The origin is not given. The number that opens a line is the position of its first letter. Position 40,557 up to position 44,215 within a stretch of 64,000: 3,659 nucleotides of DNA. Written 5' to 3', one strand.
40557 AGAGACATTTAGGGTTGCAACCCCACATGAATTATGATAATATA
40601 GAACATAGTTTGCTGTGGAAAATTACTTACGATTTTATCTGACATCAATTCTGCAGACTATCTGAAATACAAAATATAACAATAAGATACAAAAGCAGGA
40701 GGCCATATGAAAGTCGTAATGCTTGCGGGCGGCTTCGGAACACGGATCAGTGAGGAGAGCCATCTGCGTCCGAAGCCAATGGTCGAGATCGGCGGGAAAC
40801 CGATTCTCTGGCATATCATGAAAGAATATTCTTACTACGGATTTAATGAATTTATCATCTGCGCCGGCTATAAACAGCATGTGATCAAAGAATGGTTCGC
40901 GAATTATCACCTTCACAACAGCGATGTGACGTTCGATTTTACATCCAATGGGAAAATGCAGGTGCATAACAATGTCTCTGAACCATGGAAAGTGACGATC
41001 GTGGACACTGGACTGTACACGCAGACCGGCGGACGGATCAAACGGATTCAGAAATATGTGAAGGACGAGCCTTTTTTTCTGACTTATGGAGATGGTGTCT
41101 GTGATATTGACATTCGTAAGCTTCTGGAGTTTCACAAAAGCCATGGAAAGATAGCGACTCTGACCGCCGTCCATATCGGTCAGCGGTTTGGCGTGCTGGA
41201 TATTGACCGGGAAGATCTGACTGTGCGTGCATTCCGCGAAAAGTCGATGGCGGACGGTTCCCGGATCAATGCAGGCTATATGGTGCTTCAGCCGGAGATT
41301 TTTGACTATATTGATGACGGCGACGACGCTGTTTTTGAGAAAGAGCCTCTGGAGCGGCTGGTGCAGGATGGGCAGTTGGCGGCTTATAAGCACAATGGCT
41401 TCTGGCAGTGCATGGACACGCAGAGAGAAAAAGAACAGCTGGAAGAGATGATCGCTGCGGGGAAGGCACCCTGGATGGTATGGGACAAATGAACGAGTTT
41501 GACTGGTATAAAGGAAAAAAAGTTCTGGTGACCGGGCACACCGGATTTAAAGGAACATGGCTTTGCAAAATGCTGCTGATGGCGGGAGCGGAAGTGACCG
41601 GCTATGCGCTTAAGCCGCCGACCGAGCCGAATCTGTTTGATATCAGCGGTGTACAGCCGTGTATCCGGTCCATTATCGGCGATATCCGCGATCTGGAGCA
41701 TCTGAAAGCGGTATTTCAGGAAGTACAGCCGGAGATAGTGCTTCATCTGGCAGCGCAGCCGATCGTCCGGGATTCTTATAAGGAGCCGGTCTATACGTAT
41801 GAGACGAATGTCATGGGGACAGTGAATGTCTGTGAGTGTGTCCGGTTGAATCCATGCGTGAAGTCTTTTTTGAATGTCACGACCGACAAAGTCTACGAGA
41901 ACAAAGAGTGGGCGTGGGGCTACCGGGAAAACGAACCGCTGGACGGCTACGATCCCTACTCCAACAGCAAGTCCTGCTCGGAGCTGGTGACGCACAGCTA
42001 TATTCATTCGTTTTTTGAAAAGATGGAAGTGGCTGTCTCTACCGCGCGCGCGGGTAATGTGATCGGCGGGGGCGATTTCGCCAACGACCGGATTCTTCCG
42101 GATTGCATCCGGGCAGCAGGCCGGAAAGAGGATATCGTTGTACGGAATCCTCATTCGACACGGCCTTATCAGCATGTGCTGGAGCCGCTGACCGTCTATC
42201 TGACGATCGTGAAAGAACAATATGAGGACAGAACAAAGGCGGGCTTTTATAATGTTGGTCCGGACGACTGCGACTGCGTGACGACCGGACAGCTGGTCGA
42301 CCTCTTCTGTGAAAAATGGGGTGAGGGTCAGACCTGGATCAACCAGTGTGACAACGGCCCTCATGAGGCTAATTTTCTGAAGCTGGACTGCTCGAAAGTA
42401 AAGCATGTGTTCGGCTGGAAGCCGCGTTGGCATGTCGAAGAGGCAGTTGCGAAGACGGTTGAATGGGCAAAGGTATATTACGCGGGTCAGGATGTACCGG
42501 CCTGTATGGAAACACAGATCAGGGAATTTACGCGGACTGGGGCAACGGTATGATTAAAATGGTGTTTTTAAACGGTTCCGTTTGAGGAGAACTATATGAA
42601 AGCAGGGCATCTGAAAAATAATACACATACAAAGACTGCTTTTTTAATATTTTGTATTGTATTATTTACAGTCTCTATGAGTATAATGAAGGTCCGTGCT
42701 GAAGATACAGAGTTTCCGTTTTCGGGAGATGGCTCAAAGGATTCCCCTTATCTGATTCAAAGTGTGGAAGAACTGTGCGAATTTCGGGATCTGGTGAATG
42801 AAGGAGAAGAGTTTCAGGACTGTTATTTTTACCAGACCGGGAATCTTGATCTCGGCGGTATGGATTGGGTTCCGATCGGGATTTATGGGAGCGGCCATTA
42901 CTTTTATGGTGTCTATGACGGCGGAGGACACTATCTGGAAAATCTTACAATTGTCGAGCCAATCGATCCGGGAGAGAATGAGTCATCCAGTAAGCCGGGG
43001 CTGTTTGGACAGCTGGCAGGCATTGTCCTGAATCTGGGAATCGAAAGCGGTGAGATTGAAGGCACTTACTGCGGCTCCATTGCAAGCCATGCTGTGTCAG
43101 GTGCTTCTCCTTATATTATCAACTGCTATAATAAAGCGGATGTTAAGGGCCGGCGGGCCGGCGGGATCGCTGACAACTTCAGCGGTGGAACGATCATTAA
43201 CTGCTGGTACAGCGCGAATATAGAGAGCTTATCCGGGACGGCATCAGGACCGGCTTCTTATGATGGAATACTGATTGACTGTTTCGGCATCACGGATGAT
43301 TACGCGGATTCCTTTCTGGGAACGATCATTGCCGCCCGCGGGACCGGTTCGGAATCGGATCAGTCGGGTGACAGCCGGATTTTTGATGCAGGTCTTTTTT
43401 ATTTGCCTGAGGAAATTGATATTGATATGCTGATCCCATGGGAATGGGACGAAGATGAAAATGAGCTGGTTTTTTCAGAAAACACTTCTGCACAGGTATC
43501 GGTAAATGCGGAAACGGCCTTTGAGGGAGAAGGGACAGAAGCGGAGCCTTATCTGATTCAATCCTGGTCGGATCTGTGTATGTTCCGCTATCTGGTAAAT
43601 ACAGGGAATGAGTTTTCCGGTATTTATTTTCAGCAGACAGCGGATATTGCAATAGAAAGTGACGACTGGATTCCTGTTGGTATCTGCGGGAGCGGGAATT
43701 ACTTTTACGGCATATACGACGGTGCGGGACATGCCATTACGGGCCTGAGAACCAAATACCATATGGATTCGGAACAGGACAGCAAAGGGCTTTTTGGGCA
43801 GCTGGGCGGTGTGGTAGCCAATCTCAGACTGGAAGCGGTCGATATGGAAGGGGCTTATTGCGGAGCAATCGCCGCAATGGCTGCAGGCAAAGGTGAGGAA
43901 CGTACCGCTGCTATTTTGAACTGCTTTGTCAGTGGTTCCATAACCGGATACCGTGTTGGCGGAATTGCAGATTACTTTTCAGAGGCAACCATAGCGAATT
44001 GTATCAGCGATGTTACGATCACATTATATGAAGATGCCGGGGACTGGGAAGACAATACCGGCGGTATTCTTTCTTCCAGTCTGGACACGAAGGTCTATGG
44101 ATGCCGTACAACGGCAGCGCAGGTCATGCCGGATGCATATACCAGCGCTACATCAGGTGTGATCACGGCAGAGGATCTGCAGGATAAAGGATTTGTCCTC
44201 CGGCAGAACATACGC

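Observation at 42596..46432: Four paralogous GLUG-like extracellular modules grafted onto GT-C and SGNH membrane enzymes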

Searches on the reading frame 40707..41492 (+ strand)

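Call 11: search_protein_families(library=pfam, proteins=[window:40707-41492:+], max_evalue=0.001)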
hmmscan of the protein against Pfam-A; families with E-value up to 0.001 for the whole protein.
window:40707-41492:+ (261 aa): 2 families
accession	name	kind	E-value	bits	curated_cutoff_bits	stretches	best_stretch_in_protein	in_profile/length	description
PF00483.29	NTP_transferase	-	3.6e-20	73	21.2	1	2-234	1-227/245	Nucleotidyl transferase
PF12804.13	NTP_transf_3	-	3.5e-07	31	27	1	4-58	2-51/160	MobA-like NTP transferase domain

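Call 38: search_protein_families(library=ncbifam, proteins=[window:40707-41492:+], max_evalue=0.00001)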
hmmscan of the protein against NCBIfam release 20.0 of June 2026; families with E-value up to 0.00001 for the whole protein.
window:40707-41492:+ (261 aa): 16 families
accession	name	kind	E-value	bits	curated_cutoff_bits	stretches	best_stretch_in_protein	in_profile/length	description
TIGR02623.1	G1P_cyt_trans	equivalog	1.3e-116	388.6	300.25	1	1-259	1-255/255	glucose-1-phosphate cytidylyltransferase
TIGR03992.1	Arch_glmU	subfamily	1.6e-23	83.2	292.1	2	1-76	1-76/393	bifunctional sugar-1-phosphate nucleotidylyltransferase/acetyltransferase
NF052502.1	man1P_GTase_Rv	exception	1.2e-22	80.3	440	2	106-240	84-221/352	mannose-1-phosphate guanylyltransferase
NF049965.1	GlMnHpPGnyltfHddC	equivalog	4.9e-22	78.6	300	2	1-69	1-69/221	D-glycero-D-manno-heptose 1-phosphate guanosyltransferase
NF041313.1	UDPGP_AglF_Halo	equivalog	1e-16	61.1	400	1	1-66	1-66/234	UTP--glucose-1-phosphate uridylyltransferase AglF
NF045761.1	NAMPUrTaseMurU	equivalog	5.2e-16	59.2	250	2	1-70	1-70/226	N-acetylmuramate alpha-1-phosphate uridylyltransferase MurU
NF041173.1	Sug_nt_acttase_Thmprot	equivalog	1.8e-15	56.8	600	1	1-207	1-181/405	bifunctional sugar-1-phosphate nucleotidylyltransferase/acetyltransferase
TIGR01099.1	galU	equivalog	4.2e-12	46.2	326.8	1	1-204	2-216/261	UTP--glucose-1-phosphate uridylyltransferase GalU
NF041135.1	IPPtranDIPPsyn_Thcocales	equivalog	3.3e-11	42.8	580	1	1-66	1-63/419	bifunctional L-myo-inositol-1-phosphate cytidylyltransferase/CDP-L-myo-inositol myo-inositolphosphotransferase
TIGR01208.1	rmlA_long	equivalog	8.4e-11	41.3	320.25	0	2-72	1-72/353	glucose-1-phosphate thymidylyltransferase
TIGR02091.1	glgC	equivalog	9.9e-11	41.3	424.9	1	3-235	3-245/364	glucose-1-phosphate adenylyltransferase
NF003670.0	PRK05293.1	equivalog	3.6e-09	36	470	1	4-238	8-247/382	glucose-1-phosphate adenylyltransferase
NF001947.0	PRK00725.1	subfamily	3.5e-08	32.6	470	1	3-181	19-194/426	glucose-1-phosphate adenylyltransferase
NF045697.1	MurNAcPUrMurU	equivalog_domain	9.2e-07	28.5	370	0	5-238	2-217/229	N-acetylmuramate alpha-1-phosphate uridylyltransferase MurU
NF002023.0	PRK00844.1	subfamily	9.7e-07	27.9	458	1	4-181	10-182/408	glucose-1-phosphate adenylyltransferase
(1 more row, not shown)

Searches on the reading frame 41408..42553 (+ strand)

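Call 11: search_protein_families(library=pfam, proteins=[window:41408-42553:+], max_evalue=0.001)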
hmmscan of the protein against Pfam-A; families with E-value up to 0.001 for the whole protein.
window:41408-42553:+ (381 aa): 6 families
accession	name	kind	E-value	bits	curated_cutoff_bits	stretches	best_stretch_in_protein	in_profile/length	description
PF16363.11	GDP_Man_Dehyd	-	3.3e-39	135.7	27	1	40-350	1-332/332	GDP-mannose 4,6 dehydratase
PF01370.27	Epimerase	-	1e-32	113.9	20.9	1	39-284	1-240/240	NAD dependent epimerase/dehydratase family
PF02719.21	Polysacc_synt_2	-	1.3e-14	54.6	20.2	1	39-220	1-173/293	Polysaccharide biosynthesis protein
PF04321.23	RmlD_sub_bind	-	9.4e-09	35.2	27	1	38-196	2-137/287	RmlD substrate binding domain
PF01073.25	3Beta_HSD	-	1.8e-08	34.2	22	1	40-193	1-155/280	3-beta hydroxysteroid dehydrogenase/isomerase family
PF07993.18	NAD_binding_4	-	0.00024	20.8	20.1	0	108-220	89-209/258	Male sterility protein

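Call 38: search_protein_families(library=ncbifam, proteins=[window:41408-42553:+], max_evalue=0.00001)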
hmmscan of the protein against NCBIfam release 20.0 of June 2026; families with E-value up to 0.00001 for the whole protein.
window:41408-42553:+ (381 aa): 15 families
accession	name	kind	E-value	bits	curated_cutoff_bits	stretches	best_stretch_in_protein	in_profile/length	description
TIGR02622.1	CDP_4_6_dhtase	equivalog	7.3e-132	439.8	278.45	1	34-375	2-352/352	CDP-glucose 4,6-dehydratase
TIGR01181.1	dTDP_gluc_dehyt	equivalog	1.4e-34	119.7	365.1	1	38-354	1-311/321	dTDP-glucose 4,6-dehydratase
TIGR01179.1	galE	equivalog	7.3e-24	84.2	262.3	1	38-355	1-326/332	UDP-glucose 4-epimerase GalE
TIGR04180.1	EDH_00030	hypoth_equivalog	4.3e-23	81.8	475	1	39-340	1-295/297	NAD-dependent 4,6-dehydratase LegB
TIGR01472.1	gmd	equivalog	2.4e-16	59.9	415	1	37-201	1-172/342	GDP-mannose 4,6-dehydratase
NF007582.0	PRK10217.1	equivalog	1.7e-15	57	698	1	37-354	2-331/355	dTDP-glucose 4,6-dehydratase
NF007490.0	PRK10084.1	subfamily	3.7e-13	49.2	649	1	38-354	2-334/361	dTDP-glucose 4,6-dehydratase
NF007956.0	PRK10675.1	subfamily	5.2e-12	45.6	394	1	38-193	2-158/338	UDP-glucose 4-epimerase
NF042423.1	oxyalk_red_Shew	equivalog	1.5e-10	40.7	580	1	36-177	8-136/331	2-alkyl-3-oxoalkanoate reductase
TIGR03589.1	PseB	equivalog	1.5e-10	40.5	407.75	1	35-162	3-128/324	UDP-N-acetylglucosamine 4,6-dehydratase (inverting)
TIGR01214.1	rmlD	equivalog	1.6e-09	37.3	224.05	1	38-200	1-140/285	dTDP-4-dehydrorhamnose reductase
NF042422.1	oxyalk_red_OleD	equivalog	3.6e-09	36.4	580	1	38-152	2-104/329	2-alkyl-3-oxoalkanoate reductase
TIGR03466.1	HpnA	hypoth_equivalog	5e-08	32.2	367.65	1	38-144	2-99/327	hopanoid-associated sugar epimerase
NF011728.1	PRK15181.1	equivalog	3.6e-07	29.5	760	1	37-353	16-336/348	Vi polysaccharide biosynthesis UDP-N-acetylglucosaminuronic acid C-4 epimerase TviC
NF043036.1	ErythonDh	equivalog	1.5e-06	27.6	325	1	38-199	2-164/321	D-erythronate dehydrogenase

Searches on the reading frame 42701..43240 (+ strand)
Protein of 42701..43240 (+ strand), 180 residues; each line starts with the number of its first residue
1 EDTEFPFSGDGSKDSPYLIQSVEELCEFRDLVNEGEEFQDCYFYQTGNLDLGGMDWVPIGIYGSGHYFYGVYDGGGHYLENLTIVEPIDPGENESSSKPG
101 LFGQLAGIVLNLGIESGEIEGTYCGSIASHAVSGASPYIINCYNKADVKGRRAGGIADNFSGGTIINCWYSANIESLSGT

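Call 16: search_protein_families(library=pfam, proteins=[window:42701-43240:+], max_evalue=10)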
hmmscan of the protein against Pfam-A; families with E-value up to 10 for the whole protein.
window:42701-43240:+ (180 aa): 0 families

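Call 18: search_solved_structures(query=A1, max_evalue=10, show_alignments=2)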
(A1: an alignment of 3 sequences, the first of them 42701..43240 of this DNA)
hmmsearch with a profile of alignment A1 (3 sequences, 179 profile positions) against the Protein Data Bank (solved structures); distinct sequences matched with E-value up to 10: 1.
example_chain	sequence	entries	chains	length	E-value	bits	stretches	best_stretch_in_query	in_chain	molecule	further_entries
3n6z_A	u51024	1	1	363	6.9e-15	58.3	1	10-175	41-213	putative immunoglobulin A1 protease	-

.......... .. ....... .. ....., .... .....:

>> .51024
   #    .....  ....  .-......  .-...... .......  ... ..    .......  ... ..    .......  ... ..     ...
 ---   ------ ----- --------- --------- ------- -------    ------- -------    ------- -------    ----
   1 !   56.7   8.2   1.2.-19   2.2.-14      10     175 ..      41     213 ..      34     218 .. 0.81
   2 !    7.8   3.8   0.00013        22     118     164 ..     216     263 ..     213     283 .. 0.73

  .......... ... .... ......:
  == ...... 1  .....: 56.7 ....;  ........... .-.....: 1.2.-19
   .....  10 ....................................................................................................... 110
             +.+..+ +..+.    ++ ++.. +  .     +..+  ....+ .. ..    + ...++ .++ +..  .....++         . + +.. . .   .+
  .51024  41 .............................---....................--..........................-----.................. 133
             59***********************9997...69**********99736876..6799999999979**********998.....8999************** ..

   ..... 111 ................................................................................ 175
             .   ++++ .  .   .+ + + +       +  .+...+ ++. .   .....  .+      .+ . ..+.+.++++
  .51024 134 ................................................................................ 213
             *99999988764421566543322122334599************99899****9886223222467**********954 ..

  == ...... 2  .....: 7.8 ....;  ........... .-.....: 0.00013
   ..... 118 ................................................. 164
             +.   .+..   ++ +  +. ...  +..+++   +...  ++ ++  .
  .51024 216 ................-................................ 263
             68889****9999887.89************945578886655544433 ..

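Call 24: search_protein_representatives(alignment_id=A1)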
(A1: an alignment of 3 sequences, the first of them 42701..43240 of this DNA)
Query: 3 sequences, 179 profile positions. Proteins with E-value up to 0.001 (for the whole library): 41477; up to 1e-10: 19157; up to 1e-30: 2613. The best 150 are listed.
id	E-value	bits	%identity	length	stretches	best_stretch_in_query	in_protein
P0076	2.3e-155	529.0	-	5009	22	10-173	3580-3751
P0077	1.3e-148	507.0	-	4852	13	10-174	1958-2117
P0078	1.7e-147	503.4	-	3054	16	9-173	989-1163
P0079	7.3e-141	481.8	-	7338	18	9-173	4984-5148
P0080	9.1e-140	478.2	-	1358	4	7-173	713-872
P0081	1.6e-135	464.4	-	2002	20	6-173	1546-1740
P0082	8.7e-133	455.5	-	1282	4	3-171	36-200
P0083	7.5e-132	452.4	-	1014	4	6-170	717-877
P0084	8.4e-132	452.3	-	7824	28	8-174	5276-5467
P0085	1.1e-131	451.9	-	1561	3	6-178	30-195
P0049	3.8e-131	450.2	-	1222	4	3-168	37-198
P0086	1.2e-125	432.2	-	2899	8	20-178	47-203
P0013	2.9e-124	427.7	-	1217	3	6-170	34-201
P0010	4.9e-124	427.0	-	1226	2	3-174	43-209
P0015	1.0e-123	425.9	-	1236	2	8-172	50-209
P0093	5.0e-115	397.6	-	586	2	6-179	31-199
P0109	4.2e-103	358.8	-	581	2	8-179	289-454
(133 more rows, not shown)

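Call 35: search_protein_families(library=pfam, alignment_id=A3, max_evalue=0.0001)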
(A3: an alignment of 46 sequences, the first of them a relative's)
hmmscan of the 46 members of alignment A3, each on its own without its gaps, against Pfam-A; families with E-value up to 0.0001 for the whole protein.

A. member 1, P0080 (1358 aa): 1 family
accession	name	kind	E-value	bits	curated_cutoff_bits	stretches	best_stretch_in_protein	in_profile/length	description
PF09594.16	GT87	-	3.3e-10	40.6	25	1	1055-1195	23-157/237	Glycosyltransferase family 87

B. families by the number of members that match (of 46 scanned): 5 families
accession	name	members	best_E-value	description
PF09594.16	GT87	15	3.5e-15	Glycosyltransferase family 87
PF07581.17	Glug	1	1.9e-32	The GLUG motif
PF01757.29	Acyl_transf_3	1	9.5e-17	Acyltransferase domain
PF00884.28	Sulfatase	1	2.2e-08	Sulfatase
PF13231.12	PMT_2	1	2.3e-05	Dolichyl-phosphate-mannose-protein mannosyltransferase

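Call 74: find_encoding_contigs(protein=P0109, flank=8000, max_places=3)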
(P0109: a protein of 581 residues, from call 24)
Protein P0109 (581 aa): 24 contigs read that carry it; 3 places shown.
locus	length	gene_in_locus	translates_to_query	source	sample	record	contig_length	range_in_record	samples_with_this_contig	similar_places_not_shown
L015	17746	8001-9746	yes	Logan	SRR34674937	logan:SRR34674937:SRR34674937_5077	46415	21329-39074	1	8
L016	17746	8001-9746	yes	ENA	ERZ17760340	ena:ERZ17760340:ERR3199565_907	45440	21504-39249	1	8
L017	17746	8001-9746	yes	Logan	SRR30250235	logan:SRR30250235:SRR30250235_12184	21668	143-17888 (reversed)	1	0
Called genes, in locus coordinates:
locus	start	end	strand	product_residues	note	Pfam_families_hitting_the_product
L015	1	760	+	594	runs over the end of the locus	PF21211:FkbH_N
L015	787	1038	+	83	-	PF00550:PP-binding (weak)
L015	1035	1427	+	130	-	PF13669:Glyoxalase_4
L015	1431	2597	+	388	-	PF01041:DegT_DnrJ_EryC1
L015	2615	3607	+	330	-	PF01408:GFO_IDH_MocA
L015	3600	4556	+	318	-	PF01408:GFO_IDH_MocA, PF02894:GFO_IDH_MocA_C (faint), PF22725:GFO_IDH_MocA_C3 (weak)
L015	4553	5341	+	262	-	PF02348:CTP_transf_3 (weak)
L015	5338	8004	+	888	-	-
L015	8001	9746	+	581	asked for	-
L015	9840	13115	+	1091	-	-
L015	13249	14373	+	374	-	PF01757:Acyl_transf_3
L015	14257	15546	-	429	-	PF09594:GT87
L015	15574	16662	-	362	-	PF22674:C2185-like_N (weak), PF05050:Methyltransf_21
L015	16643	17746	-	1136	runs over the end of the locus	-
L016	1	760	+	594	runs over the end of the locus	PF21211:FkbH_N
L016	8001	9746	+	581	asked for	-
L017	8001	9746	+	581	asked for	-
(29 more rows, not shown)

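Call 75: find_encoding_contigs(protein=P0093, flank=8000, max_places=3)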
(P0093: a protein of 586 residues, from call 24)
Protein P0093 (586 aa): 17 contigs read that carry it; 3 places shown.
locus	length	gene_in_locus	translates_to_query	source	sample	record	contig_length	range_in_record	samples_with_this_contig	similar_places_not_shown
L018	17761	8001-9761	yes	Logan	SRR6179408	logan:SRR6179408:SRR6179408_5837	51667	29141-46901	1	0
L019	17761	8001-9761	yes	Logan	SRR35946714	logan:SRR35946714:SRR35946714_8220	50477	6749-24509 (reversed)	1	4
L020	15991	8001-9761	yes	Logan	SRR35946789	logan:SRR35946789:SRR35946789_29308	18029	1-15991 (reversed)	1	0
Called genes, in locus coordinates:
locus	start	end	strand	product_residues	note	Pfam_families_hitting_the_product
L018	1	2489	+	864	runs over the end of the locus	PF24677:DUF7657, PF24672:DUF7654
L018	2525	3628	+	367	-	PF09594:GT87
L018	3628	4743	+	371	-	-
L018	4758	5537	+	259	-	PF00483:NTP_transferase, PF12804:NTP_transf_3 (weak)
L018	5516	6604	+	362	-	PF01073:3Beta_HSD, PF01370:Epimerase, PF02719:Polysacc_synt_2, PF04321:RmlD_sub_bind (weak), PF07993:NAD_binding_4 (faint), PF16363:GDP_Man_Dehyd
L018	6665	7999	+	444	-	PF01041:DegT_DnrJ_EryC1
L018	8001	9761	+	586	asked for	-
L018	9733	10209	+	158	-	PF04138:GtrA_DPMS_TM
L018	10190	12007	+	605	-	PF02776:TPP_enzyme_N, PF00205:TPP_enzyme_M, PF02775:TPP_enzyme_C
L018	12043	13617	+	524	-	PF00682:HMGL-like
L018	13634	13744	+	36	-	-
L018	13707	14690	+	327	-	PF00535:Glycos_transf_2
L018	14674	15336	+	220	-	PF13302:Acetyltransf_3, PF13420:Acetyltransf_4 (weak), PF00583:Acetyltransf_1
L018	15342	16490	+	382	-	PF00155:Aminotran_1_2, PF01053:Cys_Met_Meta_PP (weak), PF01041:DegT_DnrJ_EryC1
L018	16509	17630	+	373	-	PF00155:Aminotran_1_2 (weak), PF00266:Aminotran_5, PF01041:DegT_DnrJ_EryC1, PF01212:Beta_elim_lyase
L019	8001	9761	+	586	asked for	-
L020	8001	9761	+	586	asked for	-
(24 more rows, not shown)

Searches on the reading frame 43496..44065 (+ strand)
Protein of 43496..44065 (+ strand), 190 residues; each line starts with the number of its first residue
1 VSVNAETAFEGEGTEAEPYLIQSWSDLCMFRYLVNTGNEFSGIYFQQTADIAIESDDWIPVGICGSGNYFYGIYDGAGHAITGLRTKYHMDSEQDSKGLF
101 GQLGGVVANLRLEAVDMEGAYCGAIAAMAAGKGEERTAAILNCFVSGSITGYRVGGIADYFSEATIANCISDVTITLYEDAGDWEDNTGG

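Call 16: search_protein_families(library=pfam, proteins=[window:43496-44065:+], max_evalue=10)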
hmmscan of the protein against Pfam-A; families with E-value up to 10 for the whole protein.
window:43496-44065:+ (190 aa): 2 families
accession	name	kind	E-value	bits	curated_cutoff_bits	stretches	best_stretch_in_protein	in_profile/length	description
PF07581.17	Glug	-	0.28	12.1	20.5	0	155-176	9-28/28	The GLUG motif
PF05818.17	TraT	-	1.4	9.1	31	1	118-176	85-144/214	Enterobacterial TraT complement resistance protein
